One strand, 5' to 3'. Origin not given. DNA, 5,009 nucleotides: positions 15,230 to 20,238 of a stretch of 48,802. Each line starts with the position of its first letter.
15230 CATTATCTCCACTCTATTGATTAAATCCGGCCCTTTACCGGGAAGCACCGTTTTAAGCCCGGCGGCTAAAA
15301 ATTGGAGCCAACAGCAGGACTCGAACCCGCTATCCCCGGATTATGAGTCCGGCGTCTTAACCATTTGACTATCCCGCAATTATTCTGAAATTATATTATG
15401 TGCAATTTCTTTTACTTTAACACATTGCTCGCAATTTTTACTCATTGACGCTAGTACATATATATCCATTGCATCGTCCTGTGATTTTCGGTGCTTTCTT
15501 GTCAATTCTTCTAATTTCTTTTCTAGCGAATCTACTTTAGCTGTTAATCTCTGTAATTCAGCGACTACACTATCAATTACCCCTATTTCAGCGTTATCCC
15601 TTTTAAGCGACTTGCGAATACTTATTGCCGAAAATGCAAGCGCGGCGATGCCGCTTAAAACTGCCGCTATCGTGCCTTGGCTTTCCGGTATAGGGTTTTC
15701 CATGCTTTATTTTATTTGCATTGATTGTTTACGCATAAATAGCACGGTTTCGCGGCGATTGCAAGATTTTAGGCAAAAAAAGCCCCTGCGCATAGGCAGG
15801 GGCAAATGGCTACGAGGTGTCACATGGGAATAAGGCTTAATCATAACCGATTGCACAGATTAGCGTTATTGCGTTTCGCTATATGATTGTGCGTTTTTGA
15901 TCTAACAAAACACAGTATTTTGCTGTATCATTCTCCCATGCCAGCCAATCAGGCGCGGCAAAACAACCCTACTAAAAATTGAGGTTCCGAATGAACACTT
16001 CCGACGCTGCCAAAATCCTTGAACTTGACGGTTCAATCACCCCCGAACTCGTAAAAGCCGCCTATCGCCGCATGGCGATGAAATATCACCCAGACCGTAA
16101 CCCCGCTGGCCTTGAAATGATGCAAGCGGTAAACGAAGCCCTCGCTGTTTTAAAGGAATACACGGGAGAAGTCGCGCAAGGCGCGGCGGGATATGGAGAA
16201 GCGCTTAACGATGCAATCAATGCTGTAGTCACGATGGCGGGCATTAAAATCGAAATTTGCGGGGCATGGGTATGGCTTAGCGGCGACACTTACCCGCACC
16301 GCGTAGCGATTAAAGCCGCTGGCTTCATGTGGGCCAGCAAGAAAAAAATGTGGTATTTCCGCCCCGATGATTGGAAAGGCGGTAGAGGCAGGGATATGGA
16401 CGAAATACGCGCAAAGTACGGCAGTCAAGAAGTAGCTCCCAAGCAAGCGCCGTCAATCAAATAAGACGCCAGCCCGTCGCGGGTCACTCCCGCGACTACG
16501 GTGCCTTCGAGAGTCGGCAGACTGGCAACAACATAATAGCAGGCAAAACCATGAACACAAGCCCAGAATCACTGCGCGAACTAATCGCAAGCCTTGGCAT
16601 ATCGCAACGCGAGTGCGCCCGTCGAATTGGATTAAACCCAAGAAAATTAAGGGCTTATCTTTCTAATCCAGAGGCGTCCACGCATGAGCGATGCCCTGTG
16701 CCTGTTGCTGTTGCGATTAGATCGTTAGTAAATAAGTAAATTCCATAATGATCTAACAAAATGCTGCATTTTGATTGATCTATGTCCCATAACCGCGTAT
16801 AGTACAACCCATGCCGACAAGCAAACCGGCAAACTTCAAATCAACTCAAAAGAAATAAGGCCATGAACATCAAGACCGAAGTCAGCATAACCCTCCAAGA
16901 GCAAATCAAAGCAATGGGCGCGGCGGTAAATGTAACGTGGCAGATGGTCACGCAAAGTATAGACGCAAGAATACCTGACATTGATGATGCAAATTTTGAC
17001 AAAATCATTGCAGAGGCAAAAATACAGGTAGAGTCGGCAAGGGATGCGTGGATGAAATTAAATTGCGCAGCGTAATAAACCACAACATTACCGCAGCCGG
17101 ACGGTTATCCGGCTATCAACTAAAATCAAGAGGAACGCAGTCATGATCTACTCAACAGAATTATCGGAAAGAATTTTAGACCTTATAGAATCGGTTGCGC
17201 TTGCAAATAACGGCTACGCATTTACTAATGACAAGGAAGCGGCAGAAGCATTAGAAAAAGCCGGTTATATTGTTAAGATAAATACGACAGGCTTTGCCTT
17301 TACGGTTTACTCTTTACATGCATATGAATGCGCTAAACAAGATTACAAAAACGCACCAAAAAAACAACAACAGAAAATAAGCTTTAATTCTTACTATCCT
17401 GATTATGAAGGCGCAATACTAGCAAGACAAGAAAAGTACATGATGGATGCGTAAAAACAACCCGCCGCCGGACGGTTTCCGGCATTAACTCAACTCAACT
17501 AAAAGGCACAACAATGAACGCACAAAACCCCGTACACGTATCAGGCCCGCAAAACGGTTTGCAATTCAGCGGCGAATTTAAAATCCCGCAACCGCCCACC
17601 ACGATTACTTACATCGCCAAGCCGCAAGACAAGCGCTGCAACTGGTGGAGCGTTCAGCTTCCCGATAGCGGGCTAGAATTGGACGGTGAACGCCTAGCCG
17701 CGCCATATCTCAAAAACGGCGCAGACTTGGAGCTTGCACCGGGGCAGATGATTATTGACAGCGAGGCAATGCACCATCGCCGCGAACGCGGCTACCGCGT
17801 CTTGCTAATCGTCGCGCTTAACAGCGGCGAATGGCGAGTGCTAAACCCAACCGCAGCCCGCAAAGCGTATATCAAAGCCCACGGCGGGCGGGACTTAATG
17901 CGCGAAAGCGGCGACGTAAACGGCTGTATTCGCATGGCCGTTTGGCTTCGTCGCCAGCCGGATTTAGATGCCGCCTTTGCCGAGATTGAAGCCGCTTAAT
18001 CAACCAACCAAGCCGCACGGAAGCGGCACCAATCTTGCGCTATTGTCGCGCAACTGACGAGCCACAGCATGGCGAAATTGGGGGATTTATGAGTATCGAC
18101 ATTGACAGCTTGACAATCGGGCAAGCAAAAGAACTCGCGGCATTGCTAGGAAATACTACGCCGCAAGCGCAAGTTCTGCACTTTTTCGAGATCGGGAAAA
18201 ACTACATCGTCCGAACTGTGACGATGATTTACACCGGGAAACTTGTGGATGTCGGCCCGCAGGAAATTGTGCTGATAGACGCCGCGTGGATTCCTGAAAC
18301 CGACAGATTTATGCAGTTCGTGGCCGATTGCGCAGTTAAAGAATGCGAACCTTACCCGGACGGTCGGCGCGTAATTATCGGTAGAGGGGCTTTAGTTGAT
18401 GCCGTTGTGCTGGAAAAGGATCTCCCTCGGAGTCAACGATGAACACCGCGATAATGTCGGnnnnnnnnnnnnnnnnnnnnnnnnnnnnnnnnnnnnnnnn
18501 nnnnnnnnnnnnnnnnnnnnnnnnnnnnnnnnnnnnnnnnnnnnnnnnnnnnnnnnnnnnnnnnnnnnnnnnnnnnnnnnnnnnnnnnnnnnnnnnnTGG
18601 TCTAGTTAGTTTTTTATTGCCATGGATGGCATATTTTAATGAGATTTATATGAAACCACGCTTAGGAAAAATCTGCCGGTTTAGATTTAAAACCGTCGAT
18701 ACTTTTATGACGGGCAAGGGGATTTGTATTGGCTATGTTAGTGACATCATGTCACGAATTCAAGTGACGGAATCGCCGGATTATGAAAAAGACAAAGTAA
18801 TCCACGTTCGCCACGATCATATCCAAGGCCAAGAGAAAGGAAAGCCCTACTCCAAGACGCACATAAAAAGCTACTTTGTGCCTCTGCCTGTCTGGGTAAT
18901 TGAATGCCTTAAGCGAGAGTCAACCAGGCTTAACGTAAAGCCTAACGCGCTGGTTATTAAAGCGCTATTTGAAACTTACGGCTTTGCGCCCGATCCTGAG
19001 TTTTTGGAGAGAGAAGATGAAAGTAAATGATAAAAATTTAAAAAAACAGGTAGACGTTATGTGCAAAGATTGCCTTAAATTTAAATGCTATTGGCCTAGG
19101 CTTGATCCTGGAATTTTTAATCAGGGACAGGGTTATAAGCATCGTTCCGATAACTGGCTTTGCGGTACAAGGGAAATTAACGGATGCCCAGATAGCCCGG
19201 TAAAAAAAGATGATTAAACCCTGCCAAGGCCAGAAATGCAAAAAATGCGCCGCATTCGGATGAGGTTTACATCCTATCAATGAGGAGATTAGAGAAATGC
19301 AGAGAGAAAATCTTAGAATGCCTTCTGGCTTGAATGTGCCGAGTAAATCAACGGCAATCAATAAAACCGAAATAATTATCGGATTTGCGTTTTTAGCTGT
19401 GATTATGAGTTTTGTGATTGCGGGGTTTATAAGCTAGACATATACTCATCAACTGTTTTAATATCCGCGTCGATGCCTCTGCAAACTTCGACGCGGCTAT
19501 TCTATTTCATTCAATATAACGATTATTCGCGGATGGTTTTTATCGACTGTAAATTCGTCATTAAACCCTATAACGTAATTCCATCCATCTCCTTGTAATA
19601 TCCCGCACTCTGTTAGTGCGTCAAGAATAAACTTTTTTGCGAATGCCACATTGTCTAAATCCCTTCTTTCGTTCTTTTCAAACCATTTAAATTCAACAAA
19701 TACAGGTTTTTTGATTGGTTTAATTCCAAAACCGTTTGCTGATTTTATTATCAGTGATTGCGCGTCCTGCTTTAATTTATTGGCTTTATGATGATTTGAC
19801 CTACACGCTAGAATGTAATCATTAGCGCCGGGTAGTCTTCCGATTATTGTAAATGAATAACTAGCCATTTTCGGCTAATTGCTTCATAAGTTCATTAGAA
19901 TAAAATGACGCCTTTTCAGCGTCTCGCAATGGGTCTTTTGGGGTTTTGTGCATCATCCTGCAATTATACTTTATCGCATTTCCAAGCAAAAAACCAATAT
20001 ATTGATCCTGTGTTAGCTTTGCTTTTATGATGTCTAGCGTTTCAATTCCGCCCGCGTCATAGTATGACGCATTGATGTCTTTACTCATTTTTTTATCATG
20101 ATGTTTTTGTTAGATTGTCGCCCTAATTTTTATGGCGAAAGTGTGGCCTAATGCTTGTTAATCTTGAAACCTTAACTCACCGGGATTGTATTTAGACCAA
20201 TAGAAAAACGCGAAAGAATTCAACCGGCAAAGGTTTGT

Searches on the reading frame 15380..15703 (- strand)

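Call 31: search_protein_families(library=pfam, max_evalue=0.01, proteins=[window:15380-15703:-])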
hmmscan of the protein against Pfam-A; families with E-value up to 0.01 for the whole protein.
window:15380-15703:- (107 aa): 4 families
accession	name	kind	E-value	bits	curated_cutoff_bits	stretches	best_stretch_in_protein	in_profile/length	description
PF08650.15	DASH_Dad4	-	0.00038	20.9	29.8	0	50-95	13-58/71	DASH complex subunit Dad4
PF09486.15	HrpB7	-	0.0036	18.2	29.7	1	29-80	98-146/157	Bacterial type III secretion protein (HrpB7)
PF24922.1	ACBP4_C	-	0.0059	17.3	31.2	1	27-78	48-99/105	Acyl-CoA-binding domain-containing protein 4-6, C-terminal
PF13851.11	GAS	-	0.008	16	32.3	1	35-104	41-110/200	Growth-arrest specific micro-tubule binding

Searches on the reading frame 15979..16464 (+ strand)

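Call 31: search_protein_families(library=pfam, max_evalue=0.01, proteins=[window:15979-16464:+])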
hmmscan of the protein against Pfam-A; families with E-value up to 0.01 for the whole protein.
window:15979-16464:+ (161 aa): 1 family
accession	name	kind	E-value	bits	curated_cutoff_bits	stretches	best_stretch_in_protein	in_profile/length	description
PF00226.36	DnaJ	-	9.4e-11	42.1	27.8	1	12-60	4-55/63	DnaJ domain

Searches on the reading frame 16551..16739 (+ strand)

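Call 51: search_protein_families(library=pfam, max_evalue=0.01, proteins=[window:16551-16739:+])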
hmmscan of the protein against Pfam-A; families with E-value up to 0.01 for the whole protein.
window:16551-16739:+ (62 aa): 1 family
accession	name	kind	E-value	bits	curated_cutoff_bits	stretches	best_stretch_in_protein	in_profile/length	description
PF12844.13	HTH_19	-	0.0018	18.6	30.2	1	7-39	3-35/64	Helix-turn-helix domain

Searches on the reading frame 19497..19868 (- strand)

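Call 31: search_protein_families(library=pfam, max_evalue=0.01, proteins=[window:19497-19868:-])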
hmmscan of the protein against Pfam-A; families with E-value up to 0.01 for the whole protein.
window:19497-19868:- (123 aa): 1 family
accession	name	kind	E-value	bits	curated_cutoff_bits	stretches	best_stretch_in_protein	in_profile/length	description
PF05866.16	RusA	-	0.0011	20.1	22.8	1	28-118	25-122/124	Endodeoxyribonuclease RusA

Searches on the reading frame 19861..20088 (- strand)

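Call 31: search_protein_families(library=pfam, max_evalue=0.01, proteins=[window:19861-20088:-])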
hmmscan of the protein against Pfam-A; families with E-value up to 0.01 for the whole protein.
window:19861-20088:- (75 aa): 2 families
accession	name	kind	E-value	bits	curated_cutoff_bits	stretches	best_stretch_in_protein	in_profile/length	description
PF11753.13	DUF3310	-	4.8e-16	59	24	1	7-64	4-59/60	Protein of unknwon function (DUF3310)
PF15561.11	Imm15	-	0.0023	18.4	22.9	1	16-64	30-76/151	Immunity protein 15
